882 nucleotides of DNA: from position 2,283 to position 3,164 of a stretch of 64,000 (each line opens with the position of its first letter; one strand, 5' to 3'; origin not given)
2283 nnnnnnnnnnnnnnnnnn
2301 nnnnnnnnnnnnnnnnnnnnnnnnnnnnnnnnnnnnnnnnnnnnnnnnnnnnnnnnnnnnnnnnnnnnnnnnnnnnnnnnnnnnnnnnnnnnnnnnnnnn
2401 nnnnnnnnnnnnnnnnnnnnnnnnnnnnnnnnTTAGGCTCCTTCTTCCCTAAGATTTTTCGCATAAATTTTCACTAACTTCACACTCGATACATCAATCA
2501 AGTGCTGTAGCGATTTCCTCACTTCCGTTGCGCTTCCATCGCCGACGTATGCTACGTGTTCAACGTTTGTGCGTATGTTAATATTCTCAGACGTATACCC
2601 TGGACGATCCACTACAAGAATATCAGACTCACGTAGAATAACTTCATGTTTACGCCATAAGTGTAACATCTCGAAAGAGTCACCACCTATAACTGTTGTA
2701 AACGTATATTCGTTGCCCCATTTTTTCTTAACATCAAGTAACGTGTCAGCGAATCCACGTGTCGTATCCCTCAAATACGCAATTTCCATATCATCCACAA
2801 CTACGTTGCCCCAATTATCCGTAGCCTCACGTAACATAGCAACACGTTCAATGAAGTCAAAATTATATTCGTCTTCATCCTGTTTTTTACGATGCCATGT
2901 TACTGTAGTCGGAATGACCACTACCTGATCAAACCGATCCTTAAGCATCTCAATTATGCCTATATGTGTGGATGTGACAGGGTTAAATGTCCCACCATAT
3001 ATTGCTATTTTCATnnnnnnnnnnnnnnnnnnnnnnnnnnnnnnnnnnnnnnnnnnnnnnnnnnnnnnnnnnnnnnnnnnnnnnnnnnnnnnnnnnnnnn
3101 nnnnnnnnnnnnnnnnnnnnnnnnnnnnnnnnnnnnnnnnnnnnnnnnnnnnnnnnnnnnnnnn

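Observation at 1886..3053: Phage-encoded NAD+ module: nicotinamidase (PncA) coupled to NadD/NMNAT, with a NUDIX hydrolase nearby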

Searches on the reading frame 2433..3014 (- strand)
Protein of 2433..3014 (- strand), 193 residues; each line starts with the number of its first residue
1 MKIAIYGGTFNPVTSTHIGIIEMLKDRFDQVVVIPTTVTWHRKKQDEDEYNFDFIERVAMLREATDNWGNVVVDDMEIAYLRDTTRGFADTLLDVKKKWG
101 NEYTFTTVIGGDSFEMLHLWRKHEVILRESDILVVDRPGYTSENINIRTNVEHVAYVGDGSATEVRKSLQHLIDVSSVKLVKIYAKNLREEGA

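Call 3: search_protein_families(library=pfam, proteins=[window:2433-3014:-], max_evalue=0.01)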
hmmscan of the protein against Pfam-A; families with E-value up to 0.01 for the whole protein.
window:2433-3014:- (193 aa): 1 family
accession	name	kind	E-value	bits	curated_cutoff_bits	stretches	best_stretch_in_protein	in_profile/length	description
PF01467.32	CTP_transf_like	-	7.3e-17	62.3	21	1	5-167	1-117/133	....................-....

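Call 5: search_protein_families(library=ncbifam, proteins=[window:2433-3014:-], max_evalue=0.01)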
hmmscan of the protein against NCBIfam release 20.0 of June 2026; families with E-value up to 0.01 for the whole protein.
window:2433-3014:- (193 aa): 14 families
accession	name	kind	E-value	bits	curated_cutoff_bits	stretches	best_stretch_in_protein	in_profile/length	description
TIGR00482.1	TIGR00482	equivalog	5.2e-26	91.9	112.45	1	5-171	1-172/194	nicotinate (nicotinamide) nucleotide adenylyltransferase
NF000839.0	PRK00071.1-1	equivalog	4.6e-23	82.3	187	1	4-145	9-145/219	nicotinate-nucleotide adenylyltransferase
NF005519.0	PRK07152.1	equivalog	7.4e-21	74.5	315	1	1-170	1-166/361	nicotinate-nucleotide adenylyltransferase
NF000840.1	PRK00071.1-3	equivalog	5.6e-18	65.1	150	1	2-170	7-175/201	nicotinate-nucleotide adenylyltransferase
NF000841.0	PRK00071.1-4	equivalog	5.9e-14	52.3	197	1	2-169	8-168/194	nicotinate-nucleotide adenylyltransferase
NF000842.0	PRK00071.2-1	equivalog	1.7e-12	47.3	167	1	1-147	2-136/191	nicotinate-nucleotide adenylyltransferase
NF005410.0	PRK06973.1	equivalog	9.5e-12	44.7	214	1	2-152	23-171/243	nicotinate-nucleotide adenylyltransferase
TIGR01510.1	coaD_prev_kdtB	equivalog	2.8e-10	40.4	103.3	1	3-78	1-69/155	pantetheine-phosphate adenylyltransferase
NF000843.0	PRK00071.2-2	equivalog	2.9e-10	40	240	1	1-146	12-150/212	nicotinate-nucleotide adenylyltransferase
NF000845.0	PRK00071.2-4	equivalog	1.3e-09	37.8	210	1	1-144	8-144/197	nicotinate-nucleotide adenylyltransferase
NF006479.0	PRK08887.1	equivalog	3.9e-09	36.6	164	1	1-170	2-165/174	nicotinate-nicotinamide nucleotide adenylyltransferase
TIGR00125.1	cyt_tran_rel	domain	7.6e-08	32.4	27.7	1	3-65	1-60/65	adenylyltransferase/cytidyltransferase family protein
NF000846.0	PRK00071.2-5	equivalog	2.2e-07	30.5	329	1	1-141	19-152/210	nicotinate-nucleotide adenylyltransferase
NF002243.0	PRK01153.1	subfamily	0.0074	15.9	127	1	4-69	3-64/175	nicotinamide-nucleotide adenylyltransferase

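Call 6: search_protein_families(library=phrogs, proteins=[window:2433-3014:-], max_evalue=0.001)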
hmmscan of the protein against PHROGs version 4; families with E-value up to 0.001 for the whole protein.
window:2433-3014:- (193 aa): 3 families
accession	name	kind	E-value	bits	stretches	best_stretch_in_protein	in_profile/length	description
phrog_3462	-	moron, auxiliary metabolic gene and host takeover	5.2e-06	26.9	1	1-77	2-79/346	nicotinamide-nucleotide adenylyltransferase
phrog_7878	-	other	1.3e-05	26.3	1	1-64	1-63/131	bifunctional heptose 7-phosphate kinase/heptose 1-phosphate adenyltransferase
phrog_29208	-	unknown function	0.00081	20.1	0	4-71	6-66/163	-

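Call 9: search_solved_structures(query=window:2433-3014:-, max_evalue=0.001, show_alignments=3)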
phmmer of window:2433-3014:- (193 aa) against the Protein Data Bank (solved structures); distinct sequences matched with E-value up to 0.001: 37.
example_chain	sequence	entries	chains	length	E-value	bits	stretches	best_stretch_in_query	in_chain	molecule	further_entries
6kh2_A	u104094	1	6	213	4.5e-10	42.7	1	4-143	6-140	Probable nicotinate-nucleotide adenylyltransferase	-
1k4k_A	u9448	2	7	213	8.8e-10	41.8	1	4-143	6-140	Nicotinic acid mononucleotide adenylyltransferase | NaMN adenylyltransferase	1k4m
6kg3_A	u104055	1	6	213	1.2e-09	41.4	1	4-143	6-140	Probable nicotinate-nucleotide adenylyltransferase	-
1kam_A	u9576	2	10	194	2e-08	37.3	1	2-143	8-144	NICOTINATE-NUCLEOTIDE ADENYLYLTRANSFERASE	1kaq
1yul_A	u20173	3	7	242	8.8e-08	35.3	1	2-144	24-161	Probable nicotinate-nucleotide adenylyltransferase | 'Probable nicotinate-nucleotide adenylyltransferase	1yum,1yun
8aih_A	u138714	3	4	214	3.2e-07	33.4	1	2-144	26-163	Probable nicotinate-nucleotide adenylyltransferase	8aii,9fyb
2qtm_A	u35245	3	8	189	1.2e-06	31.6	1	2-153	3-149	Nicotinate (Nicotinamide) nucleotide adenylyltransferase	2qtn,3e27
2qtr_A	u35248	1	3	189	4e-06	29.9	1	2-153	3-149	Probable nicotinate-nucleotide adenylyltransferase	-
3hfj_A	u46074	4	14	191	4.1e-06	29.8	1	2-153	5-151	Nicotinate (Nicotinamide) nucleotide adenylyltransferase | nicotinate-nucleotide adenylyltransferase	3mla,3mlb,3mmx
3dv2_A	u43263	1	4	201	4.8e-06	29.6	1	2-153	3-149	Nicotinate (Nicotinamide) nucleotide adenylyltransferase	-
5db4_A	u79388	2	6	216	1.2e-05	28.4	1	2-144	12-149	Nicotinate-nucleotide adenylyltransferase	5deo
4ymi_A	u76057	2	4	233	1.5e-05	28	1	2-144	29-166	Probable nicotinate-nucleotide adenylyltransferase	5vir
1b6t_A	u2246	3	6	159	1.8e-05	27.8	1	2-74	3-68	PROTEIN (PHOSPHOPANTETHEINE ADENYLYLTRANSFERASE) | PHOSPHOPANTETHEINE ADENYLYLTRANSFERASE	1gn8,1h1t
1qjc_A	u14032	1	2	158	1.8e-05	27.7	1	2-74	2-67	PHOSPHOPANTETHEINE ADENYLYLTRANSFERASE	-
6cck_A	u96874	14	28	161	1.8e-05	27.7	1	2-74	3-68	Phosphopantetheine adenylyltransferase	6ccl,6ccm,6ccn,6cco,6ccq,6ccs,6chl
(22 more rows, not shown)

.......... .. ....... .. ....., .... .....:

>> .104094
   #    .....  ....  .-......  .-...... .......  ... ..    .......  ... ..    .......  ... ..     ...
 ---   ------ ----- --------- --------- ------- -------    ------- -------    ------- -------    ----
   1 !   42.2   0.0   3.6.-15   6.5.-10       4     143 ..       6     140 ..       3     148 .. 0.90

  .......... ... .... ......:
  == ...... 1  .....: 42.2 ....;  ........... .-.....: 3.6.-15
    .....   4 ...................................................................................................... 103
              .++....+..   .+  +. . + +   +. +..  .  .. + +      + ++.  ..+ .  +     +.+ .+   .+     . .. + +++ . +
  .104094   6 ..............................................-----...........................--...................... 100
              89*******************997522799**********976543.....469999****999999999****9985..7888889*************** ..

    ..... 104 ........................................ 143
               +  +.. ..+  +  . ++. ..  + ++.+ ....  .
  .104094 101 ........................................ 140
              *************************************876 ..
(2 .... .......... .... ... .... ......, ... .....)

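Call 11: search_dna_similar(query=window:2433-3014:-, collection=phages, mode=protein, max_rows=40, max_evalue=0.001)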
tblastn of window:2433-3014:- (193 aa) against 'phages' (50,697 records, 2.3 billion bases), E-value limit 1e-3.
Records with a match: 14; places in all: 14; records where one place covers at least 80% of the query: 10.
Best place of each record, by identity: <60% 14.
By first word of the organism name: Listeria 6; Bacteriophage 5; Enterococcus 2; Myxococcus 1.
By host as written in the record: - 6; Listeria monocytogenes 6; Enterococcus faecalis 1; Myxococcus sp. 1.
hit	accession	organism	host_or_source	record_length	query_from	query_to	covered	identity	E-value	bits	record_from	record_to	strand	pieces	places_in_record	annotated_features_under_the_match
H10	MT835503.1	Bacteriophage sp.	human fecal samples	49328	2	142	73%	35.4%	3e-12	70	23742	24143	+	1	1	record has no annotation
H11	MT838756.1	Bacteriophage sp.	human fecal samples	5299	2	192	99%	25.1%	1e-6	54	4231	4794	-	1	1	record has no annotation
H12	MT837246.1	Bacteriophage sp.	human fecal samples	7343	4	177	90%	25.7%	6e-4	45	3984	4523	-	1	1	record has no annotation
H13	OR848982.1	Listeria phage LM 4-14-1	Listeria monocytogenes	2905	2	170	88%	25.3%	5e-5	49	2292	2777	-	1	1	record has no annotation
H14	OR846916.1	Listeria phage LM 4-11-1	Listeria monocytogenes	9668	2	170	88%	25.3%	6e-5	49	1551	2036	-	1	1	record has no annotation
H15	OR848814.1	Listeria phage LM 4-14-1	Listeria monocytogenes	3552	2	171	88%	24.0%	6e-4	45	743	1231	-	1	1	record has no annotation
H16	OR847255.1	Listeria phage LM 4-11-1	Listeria monocytogenes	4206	2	171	88%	24.0%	6e-4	45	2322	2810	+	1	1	record has no annotation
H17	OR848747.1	Listeria phage LM 4-14-1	Listeria monocytogenes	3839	2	171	88%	23.5%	6e-4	45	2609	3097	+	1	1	record has no annotation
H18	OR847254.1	Listeria phage LM 4-11-1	Listeria monocytogenes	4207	2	171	88%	23.5%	6e-4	45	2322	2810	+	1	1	record has no annotation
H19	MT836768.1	Bacteriophage sp.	human fecal samples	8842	2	175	90%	22.9%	2e-4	47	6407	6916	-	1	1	record has no annotation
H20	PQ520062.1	Enterococcus phage IME_EF3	-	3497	2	144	74%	27.7%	2e-5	50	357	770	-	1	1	record has no annotation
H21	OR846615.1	Enterococcus phage Efs 1-1-1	Enterococcus faecalis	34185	2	144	74%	27.7%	2e-5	50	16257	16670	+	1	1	record has no annotation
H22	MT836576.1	Bacteriophage sp.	human fecal samples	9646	3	178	91%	21.7%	4e-4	46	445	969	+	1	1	record has no annotation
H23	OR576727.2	Myxococcus phage Mx1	Myxococcus sp.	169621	1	76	39%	39.5%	7e-6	51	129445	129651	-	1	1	phosphopantetheine adenylyltransferase | hypothetical protein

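Call 19: find_related_loci(query=window:2433-3014:-, collection=viral_contigs, flank=8000)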
Query window:2433-3014:- (193 aa) in viral_contigs; peptide patterns used: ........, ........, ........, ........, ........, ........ (x = any residue, [..] = any of these).
19 stretches matched a pattern, but none encodes a relative of the query by tblastn (E <= 1e-3).

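Call 36: find_homologous_proteins(query=window:2433-3014:-, max_evalue=0.00001)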
Query window:2433-3014:- (193 aa): 4 proteins with E <= 0.00001 among 90 candidates.
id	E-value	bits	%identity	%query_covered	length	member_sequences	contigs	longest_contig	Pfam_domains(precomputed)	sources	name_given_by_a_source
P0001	6.1e-123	426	99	100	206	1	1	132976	PF01467.33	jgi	-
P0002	2.3e-122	424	99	100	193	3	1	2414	PF01467.33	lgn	-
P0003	5.7e-105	367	86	98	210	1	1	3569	PF01467.33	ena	-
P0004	1.9e-42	163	48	92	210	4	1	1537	PF01467.33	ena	-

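Call 37: find_encoding_contigs(protein=P0001, flank=10000, max_places=4)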
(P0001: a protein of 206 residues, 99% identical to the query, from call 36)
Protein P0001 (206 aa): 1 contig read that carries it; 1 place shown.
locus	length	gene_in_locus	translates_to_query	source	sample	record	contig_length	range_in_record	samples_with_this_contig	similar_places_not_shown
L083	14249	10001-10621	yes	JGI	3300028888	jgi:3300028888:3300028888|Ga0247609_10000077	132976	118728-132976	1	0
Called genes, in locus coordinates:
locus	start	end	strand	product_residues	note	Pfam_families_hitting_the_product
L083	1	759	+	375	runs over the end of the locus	PF03235:GmrSD_N, PF01844:HNH, PF14279:HNH_5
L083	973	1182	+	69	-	-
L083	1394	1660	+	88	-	-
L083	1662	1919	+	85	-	-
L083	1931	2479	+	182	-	-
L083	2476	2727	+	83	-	-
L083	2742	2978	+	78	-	-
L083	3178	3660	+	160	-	-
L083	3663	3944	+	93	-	-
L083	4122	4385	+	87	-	-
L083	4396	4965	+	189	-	-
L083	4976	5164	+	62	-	-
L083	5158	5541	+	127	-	-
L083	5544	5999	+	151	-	PF00436:SSB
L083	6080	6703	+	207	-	PF00293:NUDIX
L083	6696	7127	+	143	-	-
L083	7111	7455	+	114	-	-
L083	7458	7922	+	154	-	-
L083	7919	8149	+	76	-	-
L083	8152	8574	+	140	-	-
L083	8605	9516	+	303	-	PF13184:KH_NusA_1st (faint), PF26594:KH_NusA_2nd (weak), PF13248:Zn_ribbon_3 (weak)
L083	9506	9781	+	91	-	-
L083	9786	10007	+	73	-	-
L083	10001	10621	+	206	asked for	PF01467:CTP_transf_like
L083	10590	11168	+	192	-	PF00857:Isochorismatase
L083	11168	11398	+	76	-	-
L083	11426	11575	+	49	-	-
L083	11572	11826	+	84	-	-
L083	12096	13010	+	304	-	PF01145:Band_7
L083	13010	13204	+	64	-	-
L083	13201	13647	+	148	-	PF25682:Phage_VG64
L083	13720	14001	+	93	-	-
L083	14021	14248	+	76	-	?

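Call 38: find_encoding_contigs(protein=P0003, flank=10000, max_places=4)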
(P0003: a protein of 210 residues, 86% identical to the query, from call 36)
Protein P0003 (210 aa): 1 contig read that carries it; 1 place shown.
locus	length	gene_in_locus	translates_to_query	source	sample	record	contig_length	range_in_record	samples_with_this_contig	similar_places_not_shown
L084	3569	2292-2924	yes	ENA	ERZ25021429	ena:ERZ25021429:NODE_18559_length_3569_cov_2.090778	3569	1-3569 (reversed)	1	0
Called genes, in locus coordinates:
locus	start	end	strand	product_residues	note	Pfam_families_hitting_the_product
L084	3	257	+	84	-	?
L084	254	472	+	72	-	-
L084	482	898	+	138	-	-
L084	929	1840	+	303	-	PF13184:KH_NusA_1st (weak), PF26594:KH_NusA_2nd (weak)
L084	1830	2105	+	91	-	-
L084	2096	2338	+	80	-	-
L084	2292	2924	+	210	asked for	PF01467:CTP_transf_like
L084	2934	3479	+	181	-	PF00857:Isochorismatase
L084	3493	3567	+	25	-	?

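Call 39: find_encoding_contigs(protein=P0004, flank=10000, max_places=4)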
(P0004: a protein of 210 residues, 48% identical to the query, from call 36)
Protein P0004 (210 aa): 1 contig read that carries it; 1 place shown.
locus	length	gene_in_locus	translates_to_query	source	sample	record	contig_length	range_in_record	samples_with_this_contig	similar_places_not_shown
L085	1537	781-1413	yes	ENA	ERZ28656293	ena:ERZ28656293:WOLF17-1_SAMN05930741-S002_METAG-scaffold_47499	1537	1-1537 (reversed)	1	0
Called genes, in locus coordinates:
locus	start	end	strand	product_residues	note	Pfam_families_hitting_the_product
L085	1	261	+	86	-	?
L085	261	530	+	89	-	-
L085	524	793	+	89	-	-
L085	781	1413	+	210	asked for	PF01467:CTP_transf_like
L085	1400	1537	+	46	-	?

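Call 52: predict_structure(alignment_id=A1)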
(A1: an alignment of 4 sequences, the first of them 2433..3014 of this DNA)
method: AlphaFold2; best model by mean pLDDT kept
length: 193 residues; sequences in the alignment: 4
mean_pLDDT: 76.2   pTM: 0.75
mean pLDDT of the five models: 76.2, 73.2, 69.7, 62.9, 59.9
residues with pLDDT >= 90: 24; 70-90: 120; 50-70: 30; < 50: 19
segments of 3 or more residues with pLDDT < 50: 41-44, 138-148
pLDDT, mean of each block of 10 residues (from residue 1): 82 72 88 78 49 78 90 89 79 88 86 79 83 70 46 77 82 70 72 45
secondary structure, 60 per line:
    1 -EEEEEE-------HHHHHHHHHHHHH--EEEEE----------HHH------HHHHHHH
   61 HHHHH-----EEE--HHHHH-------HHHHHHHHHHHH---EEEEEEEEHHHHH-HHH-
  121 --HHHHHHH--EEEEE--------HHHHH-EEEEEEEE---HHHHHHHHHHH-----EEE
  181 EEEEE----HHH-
elements in order: E2-7 H15-27 E30-34 H54-65 E71-73 H76-80 H88-99 E103-110 H111-115 H123-129 E132-136 H145-149 E151-158 H162-172 E178-185

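Call 56: fold_search(model_id=the predicted structure, library=pdb)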
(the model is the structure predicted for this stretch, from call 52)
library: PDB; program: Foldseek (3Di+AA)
matches with E <= 10: 1202; with E <= 0.001: 111
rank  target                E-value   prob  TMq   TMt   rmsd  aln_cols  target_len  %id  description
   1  6kg3_A                1.4e-08  1.00  0.53  0.49   9.1       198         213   23  Crystal structure of Nicotinic acid mononucleotide adenylyltransferase mutant P22K/Y84V/Y118D/C132Q/W176F from Escheri (released 2020-07-15)
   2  6kh2_A                7.4e-08  1.00  0.53  0.49   9.5       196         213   23  Crystal structure of Nicotinic acid mononucleotide adenylyltransferase mutant P22K/Y84V/Y118D/C132L/W176Y from Escheri (released 2020-07-15)
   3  1yul                  2.3e-07  1.00  0.53  0.49   9.5       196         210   21  Crystal Structure of Nicotinic Acid Mononucleotide Adenylyltransferase from Pseudomonas aeruginosa (released 2005-11-08)
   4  1k4k_B                3.1e-07  1.00  0.50  0.48   9.2       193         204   23  Crystal structure of E. coli Nicotinic acid mononucleotide adenylyltransferase (released 2002-10-08)
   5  1k4k_A                3.7e-07  1.00  0.52  0.48   9.2       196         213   24  Crystal structure of E. coli Nicotinic acid mononucleotide adenylyltransferase (released 2002-10-08)
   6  1k4k_D                5.1e-07  1.00  0.53  0.49   9.2       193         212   24  Crystal structure of E. coli Nicotinic acid mononucleotide adenylyltransferase (released 2002-10-08)
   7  8aih                  6.1e-07  1.00  0.49  0.51   5.5       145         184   26  Crystal Structure of Enterococcus faecium Nicotinate Nucleotide Adenylyltransferase at 1.9 Angstroms Resolution (released 2023-08-16)
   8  1yum_A                7.4e-07  1.00  0.53  0.49   9.4       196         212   21  Crystal Structure of Nicotinic Acid Mononucleotide Adenylyltransferase from Pseudomonas aeruginosa (released 2005-11-08)
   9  1kaq_A                1.1e-06  1.00  0.52  0.54   3.8       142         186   26  Structure of Bacillus subtilis Nicotinic Acid Mononucleotide Adenylyl Transferase (released 2002-07-12)
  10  3dv2_A                1.2e-06  1.00  0.51  0.52   4.7       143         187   28  Crystal Structure of nicotinic acid mononucleotide adenylyltransferase from Bacillus anthracis (released 2008-11-04)
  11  8aii                  1.2e-06  1.00  0.48  0.51   5.2       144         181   26  High Resolution Crystal Structure of Enterococcus faecium Nicotinate Nucleotide Adenylyltransferase Complexed with Adeni (released 2023-08-16)
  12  3mmx_E                1.2e-06  1.00  0.48  0.50   5.4       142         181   27  Bacillus anthracis NadD (baNadD) in complex with compound 1_02_3 (released 2010-07-28)
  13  3e27_D                1.2e-06  1.00  0.53  0.55   6.1       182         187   22  Nicotinic acid mononucleotide (NaMN) adenylyltransferase from Bacillus anthracis: product complex (released 2008-09-09)
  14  9fyb_B                1.5e-06  1.00  0.50  0.52  12.9       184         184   23  Structural Insights into the NMN Complex of Nicotinate Nucleotide Adenylyltransferase from Enterococcus faecium via Co (released 2024-07-17)
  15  3e27_B                1.7e-06  1.00  0.53  0.55   3.4       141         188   28  Nicotinic acid mononucleotide (NaMN) adenylyltransferase from Bacillus anthracis: product complex (released 2008-09-09)
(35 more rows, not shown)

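Call 64: search_protein_families(library=phrogs, proteins=[L083:13201-13647:+], max_evalue=0.0001)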
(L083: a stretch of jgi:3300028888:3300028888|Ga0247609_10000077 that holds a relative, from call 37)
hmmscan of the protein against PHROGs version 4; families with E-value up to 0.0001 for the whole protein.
L083:13201-13647:+ (148 aa): 1 family
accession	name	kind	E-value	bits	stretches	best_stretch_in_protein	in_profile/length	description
phrog_478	-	integration and excision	7.7e-18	65.8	1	51-147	32-128/129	site-specific recombination directionality factor RDF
